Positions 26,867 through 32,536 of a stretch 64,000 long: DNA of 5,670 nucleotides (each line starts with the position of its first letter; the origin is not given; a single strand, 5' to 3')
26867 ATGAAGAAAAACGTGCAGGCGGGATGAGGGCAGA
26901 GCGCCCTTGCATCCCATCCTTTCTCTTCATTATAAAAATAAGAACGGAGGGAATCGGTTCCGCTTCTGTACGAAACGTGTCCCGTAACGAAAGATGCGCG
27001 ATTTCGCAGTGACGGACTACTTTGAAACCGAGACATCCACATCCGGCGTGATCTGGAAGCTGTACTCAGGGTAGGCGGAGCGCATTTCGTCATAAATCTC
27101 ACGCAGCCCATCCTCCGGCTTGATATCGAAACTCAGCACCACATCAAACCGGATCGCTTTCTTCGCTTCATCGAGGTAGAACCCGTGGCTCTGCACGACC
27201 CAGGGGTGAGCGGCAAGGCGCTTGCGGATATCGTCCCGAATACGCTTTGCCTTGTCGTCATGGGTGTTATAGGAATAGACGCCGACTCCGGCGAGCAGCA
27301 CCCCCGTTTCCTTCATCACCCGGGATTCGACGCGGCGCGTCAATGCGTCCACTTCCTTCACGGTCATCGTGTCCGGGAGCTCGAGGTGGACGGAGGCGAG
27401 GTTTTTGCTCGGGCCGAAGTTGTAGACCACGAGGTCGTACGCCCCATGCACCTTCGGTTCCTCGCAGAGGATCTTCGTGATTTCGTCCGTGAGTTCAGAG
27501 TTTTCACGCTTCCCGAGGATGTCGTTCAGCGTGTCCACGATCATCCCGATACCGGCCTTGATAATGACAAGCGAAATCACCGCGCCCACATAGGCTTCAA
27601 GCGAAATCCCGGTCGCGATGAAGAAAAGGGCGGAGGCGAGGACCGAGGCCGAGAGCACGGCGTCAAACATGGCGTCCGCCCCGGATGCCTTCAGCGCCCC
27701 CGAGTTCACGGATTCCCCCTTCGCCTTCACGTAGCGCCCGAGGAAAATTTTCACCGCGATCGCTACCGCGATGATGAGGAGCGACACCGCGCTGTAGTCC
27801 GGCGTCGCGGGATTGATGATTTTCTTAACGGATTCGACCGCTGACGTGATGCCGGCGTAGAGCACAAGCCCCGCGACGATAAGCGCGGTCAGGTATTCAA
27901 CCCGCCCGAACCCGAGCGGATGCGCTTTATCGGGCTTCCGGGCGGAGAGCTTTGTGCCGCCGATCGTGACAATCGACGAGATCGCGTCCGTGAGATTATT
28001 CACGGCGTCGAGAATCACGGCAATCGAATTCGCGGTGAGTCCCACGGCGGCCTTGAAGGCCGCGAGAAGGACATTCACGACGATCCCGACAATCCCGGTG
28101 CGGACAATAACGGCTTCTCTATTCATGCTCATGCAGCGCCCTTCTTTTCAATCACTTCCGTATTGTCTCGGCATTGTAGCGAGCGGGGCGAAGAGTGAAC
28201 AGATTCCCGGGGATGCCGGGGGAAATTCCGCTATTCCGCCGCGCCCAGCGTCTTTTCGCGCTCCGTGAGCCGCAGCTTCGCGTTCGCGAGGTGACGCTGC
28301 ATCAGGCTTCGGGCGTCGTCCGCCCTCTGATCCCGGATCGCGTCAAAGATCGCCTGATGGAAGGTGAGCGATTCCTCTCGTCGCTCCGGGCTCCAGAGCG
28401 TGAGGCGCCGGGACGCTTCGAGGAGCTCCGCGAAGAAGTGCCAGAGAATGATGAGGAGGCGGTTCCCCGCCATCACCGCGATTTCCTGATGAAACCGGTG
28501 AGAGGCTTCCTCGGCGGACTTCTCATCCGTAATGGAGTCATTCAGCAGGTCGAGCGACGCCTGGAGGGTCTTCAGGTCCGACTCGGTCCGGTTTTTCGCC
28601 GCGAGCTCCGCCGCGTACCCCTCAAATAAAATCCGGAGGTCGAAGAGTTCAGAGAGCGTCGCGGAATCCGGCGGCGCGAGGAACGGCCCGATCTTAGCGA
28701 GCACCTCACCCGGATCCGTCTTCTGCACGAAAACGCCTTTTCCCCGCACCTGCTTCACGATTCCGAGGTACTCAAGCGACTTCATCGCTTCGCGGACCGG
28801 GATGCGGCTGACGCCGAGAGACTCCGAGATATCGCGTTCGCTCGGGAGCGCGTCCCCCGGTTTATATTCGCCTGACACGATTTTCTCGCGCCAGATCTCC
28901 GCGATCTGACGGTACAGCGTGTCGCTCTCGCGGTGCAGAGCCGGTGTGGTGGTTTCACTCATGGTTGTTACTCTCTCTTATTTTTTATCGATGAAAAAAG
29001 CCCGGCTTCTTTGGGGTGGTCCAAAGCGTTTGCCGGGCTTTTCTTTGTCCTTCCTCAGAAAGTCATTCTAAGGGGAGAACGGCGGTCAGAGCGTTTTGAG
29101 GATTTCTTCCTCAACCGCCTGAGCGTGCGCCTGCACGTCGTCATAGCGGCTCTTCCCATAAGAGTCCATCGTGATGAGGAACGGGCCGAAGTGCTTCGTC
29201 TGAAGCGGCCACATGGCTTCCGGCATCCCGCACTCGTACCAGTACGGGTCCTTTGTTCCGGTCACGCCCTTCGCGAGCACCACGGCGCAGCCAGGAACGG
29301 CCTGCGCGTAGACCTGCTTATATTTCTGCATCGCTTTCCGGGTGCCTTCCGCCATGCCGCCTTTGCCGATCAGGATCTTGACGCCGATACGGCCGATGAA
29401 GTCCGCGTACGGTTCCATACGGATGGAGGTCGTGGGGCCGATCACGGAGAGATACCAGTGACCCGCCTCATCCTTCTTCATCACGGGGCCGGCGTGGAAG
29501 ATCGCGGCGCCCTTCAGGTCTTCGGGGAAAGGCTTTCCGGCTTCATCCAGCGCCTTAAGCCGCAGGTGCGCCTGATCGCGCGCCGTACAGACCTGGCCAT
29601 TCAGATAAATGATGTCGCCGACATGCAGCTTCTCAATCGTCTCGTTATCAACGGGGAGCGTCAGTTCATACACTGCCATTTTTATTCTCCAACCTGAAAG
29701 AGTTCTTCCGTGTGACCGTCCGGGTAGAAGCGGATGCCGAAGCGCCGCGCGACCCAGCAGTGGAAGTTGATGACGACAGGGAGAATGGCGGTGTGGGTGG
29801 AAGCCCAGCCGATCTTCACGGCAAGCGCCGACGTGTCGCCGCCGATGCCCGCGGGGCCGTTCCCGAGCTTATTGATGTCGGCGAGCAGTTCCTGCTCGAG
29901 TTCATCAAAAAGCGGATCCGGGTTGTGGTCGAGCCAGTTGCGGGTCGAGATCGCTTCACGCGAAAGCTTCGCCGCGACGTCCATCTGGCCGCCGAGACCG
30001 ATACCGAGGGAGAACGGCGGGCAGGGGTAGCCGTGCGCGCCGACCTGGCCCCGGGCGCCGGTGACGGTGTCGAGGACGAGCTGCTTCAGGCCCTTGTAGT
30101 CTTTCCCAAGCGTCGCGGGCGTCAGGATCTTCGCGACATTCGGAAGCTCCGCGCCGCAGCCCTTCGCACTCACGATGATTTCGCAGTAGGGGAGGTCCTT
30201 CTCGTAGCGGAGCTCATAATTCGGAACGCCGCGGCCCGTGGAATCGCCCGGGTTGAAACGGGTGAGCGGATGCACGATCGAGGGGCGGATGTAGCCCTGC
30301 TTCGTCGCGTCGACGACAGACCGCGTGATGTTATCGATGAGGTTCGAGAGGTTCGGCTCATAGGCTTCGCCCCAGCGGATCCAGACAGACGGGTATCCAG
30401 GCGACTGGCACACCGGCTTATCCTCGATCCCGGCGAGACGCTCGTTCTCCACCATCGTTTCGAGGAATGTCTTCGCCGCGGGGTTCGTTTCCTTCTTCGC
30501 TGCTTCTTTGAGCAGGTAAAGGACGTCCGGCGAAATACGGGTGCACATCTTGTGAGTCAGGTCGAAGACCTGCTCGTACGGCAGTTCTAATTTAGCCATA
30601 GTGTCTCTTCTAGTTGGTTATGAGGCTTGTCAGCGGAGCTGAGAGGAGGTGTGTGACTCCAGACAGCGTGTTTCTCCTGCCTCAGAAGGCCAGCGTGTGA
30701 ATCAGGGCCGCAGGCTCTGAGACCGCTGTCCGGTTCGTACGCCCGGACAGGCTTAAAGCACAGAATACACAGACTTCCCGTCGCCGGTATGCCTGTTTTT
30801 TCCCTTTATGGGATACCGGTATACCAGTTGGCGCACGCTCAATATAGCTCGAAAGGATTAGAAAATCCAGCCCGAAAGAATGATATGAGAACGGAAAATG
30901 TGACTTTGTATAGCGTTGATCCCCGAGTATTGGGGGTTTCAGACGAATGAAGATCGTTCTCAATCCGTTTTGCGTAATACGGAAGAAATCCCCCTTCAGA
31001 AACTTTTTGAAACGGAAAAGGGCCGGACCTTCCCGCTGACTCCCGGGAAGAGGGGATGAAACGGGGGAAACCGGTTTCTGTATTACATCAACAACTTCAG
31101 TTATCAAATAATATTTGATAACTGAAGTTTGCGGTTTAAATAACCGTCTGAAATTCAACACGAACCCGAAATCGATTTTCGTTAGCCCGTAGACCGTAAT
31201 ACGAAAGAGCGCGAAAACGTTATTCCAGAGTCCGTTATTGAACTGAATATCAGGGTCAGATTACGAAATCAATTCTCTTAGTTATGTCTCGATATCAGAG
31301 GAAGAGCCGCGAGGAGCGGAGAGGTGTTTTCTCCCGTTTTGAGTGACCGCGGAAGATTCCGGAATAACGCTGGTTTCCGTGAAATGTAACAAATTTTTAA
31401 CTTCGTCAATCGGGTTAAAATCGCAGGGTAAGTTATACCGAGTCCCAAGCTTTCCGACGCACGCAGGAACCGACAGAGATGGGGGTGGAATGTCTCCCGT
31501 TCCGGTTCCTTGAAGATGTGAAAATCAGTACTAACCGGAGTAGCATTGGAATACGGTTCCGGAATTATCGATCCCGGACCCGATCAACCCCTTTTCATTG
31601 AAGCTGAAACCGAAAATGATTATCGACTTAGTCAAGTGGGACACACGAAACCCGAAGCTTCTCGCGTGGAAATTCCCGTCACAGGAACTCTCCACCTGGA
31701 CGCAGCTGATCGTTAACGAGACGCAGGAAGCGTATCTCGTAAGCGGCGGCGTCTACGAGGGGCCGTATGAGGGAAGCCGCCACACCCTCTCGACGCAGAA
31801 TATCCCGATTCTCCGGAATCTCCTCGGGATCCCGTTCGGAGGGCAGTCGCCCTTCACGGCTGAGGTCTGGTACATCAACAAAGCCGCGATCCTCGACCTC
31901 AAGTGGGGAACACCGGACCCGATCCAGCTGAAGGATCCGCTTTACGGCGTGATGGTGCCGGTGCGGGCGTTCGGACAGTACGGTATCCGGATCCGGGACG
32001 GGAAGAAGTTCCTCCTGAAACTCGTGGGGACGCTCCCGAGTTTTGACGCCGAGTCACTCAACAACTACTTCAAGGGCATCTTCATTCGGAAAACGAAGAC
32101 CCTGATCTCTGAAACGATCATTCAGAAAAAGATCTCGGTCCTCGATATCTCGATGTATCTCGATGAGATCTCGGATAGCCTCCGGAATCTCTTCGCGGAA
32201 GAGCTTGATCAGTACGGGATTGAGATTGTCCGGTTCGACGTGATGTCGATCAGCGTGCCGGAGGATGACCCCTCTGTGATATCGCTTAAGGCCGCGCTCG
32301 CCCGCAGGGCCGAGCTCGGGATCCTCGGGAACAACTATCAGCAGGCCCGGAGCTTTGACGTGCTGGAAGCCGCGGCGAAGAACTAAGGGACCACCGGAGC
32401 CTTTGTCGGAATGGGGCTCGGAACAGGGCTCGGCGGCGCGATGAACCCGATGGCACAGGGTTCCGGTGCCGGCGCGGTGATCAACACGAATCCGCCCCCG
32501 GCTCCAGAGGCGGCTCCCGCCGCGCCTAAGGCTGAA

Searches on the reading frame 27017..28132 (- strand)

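Call 37: search_protein_families(library=pfam, proteins=[window:27017-28132:-], max_evalue=0.0001)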
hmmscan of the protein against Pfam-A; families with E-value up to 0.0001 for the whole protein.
window:27017-28132:- (371 aa): 2 families
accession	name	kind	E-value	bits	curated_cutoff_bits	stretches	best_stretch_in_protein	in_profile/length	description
PF01545.26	Cation_efflux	-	3.2e-37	128.7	26.6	1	14-206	2-198/198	Cation efflux family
PF16916.11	ZT_dimer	-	4.2e-10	39.9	26.7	1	213-277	4-67/78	Dimerisation domain of Zinc Transporter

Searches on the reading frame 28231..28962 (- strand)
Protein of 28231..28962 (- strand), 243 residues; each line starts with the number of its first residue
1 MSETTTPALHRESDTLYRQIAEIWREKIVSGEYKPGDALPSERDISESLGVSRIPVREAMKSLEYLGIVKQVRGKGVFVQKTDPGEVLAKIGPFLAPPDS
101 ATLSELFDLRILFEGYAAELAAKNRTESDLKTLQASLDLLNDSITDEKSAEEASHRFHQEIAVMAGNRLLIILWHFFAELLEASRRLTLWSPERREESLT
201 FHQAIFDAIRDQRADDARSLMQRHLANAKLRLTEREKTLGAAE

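Call 37: search_protein_families(library=pfam, proteins=[window:28231-28962:-], max_evalue=0.0001)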
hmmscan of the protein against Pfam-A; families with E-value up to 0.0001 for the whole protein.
window:28231-28962:- (243 aa): 2 families
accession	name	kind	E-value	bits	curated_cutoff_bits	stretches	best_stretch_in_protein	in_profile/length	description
PF07729.17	FCD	-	1.1e-23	84.5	24.3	1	105-226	1-124/125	FCD domain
PF00392.27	GntR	-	3.5e-20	71.9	27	1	16-79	1-64/64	Bacterial regulatory proteins, gntR family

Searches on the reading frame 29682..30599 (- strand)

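Call 37: search_protein_families(library=pfam, proteins=[window:29682-30599:-], max_evalue=0.0001)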
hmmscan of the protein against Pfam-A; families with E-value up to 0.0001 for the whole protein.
window:29682-30599:- (305 aa): 1 family
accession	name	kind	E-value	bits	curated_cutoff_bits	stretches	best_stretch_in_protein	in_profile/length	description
PF05681.19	Fumerase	-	3.6e-66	223.7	25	1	10-287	3-267/270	Fumarate hydratase (Fumerase)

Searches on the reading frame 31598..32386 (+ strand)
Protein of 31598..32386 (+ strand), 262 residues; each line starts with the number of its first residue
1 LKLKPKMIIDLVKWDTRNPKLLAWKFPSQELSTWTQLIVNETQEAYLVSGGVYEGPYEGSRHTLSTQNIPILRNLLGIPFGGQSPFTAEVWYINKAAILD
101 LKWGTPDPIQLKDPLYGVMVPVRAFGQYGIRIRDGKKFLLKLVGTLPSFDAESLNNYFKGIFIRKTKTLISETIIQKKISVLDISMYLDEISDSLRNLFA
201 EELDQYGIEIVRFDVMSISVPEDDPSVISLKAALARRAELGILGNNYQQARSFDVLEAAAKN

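Call 37: search_protein_families(library=pfam, proteins=[window:31598-32386:+], max_evalue=0.0001)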
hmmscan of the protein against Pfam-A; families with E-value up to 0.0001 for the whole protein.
window:31598-32386:+ (262 aa): 2 families
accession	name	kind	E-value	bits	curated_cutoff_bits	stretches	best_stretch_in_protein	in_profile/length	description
PF13421.11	Band_7_1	-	6.9e-46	157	24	1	24-227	2-202/211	SPFH domain-Band 7 family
PF01145.31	Band_7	-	1.6e-05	25.4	23.6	1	118-223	58-150/176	SPFH domain / Band 7 family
